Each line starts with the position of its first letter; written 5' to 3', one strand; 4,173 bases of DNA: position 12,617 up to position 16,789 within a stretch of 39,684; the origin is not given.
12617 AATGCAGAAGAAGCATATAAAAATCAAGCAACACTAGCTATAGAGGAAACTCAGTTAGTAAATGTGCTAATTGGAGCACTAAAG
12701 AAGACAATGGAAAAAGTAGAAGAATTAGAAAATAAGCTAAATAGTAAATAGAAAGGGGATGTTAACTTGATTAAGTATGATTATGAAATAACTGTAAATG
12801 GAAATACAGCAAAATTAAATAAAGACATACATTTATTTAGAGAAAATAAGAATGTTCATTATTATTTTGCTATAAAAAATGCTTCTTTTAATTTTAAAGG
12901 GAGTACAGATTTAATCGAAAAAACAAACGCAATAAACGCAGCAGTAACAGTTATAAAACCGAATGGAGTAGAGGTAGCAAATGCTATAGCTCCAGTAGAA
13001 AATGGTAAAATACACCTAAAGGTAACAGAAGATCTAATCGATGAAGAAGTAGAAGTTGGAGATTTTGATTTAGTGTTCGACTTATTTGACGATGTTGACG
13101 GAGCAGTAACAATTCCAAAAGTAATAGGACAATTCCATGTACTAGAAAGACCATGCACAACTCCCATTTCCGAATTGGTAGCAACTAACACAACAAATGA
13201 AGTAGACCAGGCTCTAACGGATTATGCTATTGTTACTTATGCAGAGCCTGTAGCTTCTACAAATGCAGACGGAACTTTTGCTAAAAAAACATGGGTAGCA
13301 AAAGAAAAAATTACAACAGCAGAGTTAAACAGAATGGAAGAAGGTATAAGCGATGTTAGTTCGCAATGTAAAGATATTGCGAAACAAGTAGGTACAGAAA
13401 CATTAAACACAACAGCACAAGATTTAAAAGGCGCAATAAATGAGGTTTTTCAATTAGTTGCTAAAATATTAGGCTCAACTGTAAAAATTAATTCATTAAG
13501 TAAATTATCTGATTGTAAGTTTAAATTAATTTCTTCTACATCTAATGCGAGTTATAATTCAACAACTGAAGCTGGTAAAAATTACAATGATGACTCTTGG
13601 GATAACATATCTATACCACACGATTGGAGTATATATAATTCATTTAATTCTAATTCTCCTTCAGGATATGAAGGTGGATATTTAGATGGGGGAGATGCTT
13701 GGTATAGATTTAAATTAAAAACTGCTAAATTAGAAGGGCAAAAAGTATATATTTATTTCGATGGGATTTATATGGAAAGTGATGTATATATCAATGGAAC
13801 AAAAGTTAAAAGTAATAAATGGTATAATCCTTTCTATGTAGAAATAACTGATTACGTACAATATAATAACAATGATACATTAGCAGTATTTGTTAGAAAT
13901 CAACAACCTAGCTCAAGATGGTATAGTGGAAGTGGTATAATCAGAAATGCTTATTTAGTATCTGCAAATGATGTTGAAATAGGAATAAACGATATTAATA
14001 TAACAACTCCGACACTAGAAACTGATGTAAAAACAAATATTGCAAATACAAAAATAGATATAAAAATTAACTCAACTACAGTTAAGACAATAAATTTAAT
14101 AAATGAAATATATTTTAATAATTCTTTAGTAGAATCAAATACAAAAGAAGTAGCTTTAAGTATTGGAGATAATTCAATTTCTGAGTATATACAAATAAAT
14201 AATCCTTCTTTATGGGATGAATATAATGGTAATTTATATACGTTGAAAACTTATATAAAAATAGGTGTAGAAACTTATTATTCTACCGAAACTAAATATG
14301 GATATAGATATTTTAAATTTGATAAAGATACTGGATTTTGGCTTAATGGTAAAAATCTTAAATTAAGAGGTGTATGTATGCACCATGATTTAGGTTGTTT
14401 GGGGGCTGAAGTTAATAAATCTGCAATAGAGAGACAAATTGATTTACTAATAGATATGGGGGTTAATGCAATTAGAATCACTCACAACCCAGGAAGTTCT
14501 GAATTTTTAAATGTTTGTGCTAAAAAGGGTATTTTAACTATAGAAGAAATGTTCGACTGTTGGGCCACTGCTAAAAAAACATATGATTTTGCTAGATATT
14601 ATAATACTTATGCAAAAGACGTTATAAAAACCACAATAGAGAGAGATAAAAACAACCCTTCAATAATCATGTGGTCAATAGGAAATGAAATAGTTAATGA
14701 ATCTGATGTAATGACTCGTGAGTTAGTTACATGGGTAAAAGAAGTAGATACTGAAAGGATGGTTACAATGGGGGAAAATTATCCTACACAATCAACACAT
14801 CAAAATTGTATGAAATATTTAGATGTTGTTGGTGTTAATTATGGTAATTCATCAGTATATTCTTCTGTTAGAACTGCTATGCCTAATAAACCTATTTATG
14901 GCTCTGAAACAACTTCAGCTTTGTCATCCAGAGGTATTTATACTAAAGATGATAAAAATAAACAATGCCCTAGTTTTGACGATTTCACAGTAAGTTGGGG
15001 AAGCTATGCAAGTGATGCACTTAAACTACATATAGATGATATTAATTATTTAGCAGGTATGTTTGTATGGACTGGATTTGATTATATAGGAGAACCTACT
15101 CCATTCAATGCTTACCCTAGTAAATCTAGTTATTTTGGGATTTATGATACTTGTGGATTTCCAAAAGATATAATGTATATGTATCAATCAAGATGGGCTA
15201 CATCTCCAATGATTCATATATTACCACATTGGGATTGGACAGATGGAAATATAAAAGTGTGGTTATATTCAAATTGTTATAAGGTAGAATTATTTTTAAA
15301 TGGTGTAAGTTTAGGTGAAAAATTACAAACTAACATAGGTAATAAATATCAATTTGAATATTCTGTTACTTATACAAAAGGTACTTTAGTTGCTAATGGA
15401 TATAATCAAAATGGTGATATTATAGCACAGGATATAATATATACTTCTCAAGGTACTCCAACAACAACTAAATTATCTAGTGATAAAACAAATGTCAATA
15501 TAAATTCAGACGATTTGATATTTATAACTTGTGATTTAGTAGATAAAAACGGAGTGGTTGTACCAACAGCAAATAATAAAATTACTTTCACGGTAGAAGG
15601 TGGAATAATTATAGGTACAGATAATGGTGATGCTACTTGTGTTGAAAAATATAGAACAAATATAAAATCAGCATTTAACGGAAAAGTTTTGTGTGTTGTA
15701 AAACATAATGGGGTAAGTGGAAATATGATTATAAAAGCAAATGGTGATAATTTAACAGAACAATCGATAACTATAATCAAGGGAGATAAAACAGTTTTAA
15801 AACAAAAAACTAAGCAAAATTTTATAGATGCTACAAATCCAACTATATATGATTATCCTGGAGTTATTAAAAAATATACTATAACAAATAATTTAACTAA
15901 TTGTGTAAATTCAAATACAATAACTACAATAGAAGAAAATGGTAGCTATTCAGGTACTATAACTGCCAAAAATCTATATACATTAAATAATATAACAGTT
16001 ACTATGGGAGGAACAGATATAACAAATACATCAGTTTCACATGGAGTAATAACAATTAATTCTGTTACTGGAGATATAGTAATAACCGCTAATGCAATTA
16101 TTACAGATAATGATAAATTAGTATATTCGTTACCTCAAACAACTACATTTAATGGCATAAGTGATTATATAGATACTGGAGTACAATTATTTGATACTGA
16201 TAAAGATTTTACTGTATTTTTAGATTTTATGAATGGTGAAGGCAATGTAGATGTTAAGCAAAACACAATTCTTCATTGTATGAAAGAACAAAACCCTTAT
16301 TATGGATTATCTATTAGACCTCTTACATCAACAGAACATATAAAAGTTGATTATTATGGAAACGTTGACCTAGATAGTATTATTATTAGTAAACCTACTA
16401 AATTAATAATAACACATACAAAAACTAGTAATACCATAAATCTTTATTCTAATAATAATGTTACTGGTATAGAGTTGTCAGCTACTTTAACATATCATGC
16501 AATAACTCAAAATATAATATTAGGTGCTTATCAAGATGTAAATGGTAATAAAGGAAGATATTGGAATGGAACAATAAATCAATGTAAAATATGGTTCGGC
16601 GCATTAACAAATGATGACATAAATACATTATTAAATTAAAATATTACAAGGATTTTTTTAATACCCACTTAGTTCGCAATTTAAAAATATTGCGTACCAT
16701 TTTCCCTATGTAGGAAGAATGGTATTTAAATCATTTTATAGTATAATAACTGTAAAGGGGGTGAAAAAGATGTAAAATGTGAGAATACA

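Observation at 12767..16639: Receptor-binding tail protein carrying a complete, apparently catalytically intact GH2 glycosidase plus a LamG-like domain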

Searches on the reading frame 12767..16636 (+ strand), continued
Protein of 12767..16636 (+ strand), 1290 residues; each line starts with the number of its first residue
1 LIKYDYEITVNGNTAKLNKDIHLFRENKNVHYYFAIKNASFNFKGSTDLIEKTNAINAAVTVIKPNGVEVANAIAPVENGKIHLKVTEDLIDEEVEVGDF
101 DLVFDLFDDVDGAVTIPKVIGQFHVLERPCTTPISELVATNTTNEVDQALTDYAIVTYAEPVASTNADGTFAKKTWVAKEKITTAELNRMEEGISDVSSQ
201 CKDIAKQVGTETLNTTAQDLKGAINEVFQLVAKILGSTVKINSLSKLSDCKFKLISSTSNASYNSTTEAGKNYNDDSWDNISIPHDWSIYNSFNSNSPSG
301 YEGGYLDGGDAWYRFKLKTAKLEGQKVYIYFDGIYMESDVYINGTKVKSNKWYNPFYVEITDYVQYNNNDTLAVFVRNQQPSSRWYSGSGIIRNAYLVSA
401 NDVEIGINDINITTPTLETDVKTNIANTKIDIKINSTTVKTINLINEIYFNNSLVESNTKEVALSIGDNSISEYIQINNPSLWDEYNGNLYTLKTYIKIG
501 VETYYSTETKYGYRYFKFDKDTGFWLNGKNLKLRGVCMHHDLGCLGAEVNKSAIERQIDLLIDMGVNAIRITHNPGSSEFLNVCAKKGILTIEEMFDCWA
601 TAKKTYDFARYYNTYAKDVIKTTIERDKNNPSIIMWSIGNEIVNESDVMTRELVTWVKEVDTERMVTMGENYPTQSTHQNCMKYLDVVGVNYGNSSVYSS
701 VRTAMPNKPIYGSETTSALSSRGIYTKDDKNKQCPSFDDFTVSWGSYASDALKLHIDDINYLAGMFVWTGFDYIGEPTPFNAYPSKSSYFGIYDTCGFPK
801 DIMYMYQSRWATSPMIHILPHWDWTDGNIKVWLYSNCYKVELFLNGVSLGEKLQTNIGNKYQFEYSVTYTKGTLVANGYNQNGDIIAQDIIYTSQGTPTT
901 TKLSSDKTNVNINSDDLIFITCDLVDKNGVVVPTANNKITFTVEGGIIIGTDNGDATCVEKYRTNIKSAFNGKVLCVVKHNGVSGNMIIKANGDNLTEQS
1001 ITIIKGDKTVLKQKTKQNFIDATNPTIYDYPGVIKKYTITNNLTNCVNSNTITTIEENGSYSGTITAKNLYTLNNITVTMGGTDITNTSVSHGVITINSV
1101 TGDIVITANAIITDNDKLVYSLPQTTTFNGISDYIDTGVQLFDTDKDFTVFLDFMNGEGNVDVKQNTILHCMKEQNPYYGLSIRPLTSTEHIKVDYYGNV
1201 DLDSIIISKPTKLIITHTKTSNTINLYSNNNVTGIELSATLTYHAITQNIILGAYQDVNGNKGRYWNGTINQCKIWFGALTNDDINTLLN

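Call 88: list_cluster_members(proteins=[L015:19207-20415:+, L015:20418-21074:+, L015:22695-23279:+, L015:23725-24450:+, L015:7728-9830:+, L015:14583-15455:+, L013:5068-7476:+, L013:8110-9981:+])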
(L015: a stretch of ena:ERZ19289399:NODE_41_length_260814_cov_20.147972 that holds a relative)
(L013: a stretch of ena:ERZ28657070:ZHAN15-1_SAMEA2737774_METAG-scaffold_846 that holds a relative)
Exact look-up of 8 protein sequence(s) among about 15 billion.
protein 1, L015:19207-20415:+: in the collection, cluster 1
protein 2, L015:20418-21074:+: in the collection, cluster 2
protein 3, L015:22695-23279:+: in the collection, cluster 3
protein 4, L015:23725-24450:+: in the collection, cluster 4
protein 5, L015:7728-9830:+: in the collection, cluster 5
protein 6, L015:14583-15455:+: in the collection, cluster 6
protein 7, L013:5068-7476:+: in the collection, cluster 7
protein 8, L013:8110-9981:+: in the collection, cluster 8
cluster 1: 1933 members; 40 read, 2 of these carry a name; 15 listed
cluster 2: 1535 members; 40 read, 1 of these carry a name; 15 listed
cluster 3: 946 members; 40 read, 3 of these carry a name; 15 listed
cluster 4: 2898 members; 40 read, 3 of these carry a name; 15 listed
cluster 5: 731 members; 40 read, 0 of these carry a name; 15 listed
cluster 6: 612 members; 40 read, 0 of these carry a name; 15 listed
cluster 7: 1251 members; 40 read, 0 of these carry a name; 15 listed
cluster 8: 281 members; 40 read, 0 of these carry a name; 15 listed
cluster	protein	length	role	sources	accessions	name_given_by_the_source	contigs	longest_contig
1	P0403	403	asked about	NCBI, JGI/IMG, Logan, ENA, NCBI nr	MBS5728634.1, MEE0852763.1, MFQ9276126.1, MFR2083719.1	MAG: ATP phosphoribosyltransferase regulatory subunit [Lachnospiraceae bacterium] | ATP phosphoribosyltransferase regulatory subunit | ATP phosphoribosyltransferase regulatory subunit [Faecalibacterium sp.]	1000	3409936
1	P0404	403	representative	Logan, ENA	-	-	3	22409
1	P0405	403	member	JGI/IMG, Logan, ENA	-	ATP phosphoribosyltransferase regulatory subunit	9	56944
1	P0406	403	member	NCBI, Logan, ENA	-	-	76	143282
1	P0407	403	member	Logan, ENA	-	-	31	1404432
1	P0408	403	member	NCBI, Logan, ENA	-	-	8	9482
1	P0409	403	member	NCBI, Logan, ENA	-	-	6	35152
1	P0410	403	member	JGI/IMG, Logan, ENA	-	-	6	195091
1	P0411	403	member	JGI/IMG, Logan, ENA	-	-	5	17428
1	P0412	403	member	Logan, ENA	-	-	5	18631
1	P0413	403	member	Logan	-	-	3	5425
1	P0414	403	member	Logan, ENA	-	-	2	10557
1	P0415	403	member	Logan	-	-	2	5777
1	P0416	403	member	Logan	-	-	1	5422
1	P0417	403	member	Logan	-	-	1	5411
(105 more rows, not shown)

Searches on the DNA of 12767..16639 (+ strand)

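Call 6: search_dna_similar(query=window:12767-16639:+, collection=phages, mode=near)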
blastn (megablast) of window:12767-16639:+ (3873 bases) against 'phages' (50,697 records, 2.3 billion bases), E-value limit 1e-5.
No match.
